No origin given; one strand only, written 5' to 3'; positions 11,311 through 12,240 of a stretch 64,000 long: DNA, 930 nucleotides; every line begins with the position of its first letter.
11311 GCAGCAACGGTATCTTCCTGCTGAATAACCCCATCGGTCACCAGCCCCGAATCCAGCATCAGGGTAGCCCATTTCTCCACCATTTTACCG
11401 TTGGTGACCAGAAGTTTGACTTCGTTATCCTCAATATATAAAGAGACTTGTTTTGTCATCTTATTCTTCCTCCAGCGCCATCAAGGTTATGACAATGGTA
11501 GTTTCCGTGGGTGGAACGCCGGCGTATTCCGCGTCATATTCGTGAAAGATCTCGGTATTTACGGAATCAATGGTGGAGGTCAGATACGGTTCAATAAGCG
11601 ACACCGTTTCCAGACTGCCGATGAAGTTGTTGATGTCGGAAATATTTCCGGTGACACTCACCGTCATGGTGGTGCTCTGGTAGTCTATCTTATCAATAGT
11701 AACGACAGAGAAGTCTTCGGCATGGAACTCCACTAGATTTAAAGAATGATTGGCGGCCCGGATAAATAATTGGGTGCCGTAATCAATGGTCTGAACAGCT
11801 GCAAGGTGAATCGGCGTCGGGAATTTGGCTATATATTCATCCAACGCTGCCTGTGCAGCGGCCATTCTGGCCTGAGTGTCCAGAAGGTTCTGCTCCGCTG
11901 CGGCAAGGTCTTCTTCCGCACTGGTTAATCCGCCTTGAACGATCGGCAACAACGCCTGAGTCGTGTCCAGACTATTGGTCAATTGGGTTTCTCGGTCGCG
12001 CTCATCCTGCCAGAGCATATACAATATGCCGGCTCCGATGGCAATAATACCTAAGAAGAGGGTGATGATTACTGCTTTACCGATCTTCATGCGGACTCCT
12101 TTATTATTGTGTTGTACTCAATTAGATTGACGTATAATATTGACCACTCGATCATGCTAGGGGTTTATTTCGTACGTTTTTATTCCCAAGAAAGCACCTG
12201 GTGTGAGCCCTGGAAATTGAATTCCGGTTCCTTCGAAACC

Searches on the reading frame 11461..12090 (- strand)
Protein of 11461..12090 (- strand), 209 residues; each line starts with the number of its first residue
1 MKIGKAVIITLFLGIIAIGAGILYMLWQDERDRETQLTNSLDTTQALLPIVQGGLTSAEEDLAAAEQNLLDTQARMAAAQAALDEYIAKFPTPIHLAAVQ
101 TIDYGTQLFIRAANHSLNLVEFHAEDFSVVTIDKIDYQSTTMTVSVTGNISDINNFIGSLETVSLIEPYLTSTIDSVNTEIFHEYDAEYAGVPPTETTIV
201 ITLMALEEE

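Call 47: search_protein_families(library=pfam, proteins=[window:11461-12090:-], max_evalue=0.01)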
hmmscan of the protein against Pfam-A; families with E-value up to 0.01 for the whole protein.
window:11461-12090:- (209 aa): 1 family
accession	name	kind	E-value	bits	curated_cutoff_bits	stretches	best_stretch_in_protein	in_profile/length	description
PF10369.15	ALS_ss_C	-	0.0034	17.8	23.2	1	135-167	30-62/74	Small subunit of acetolactate synthase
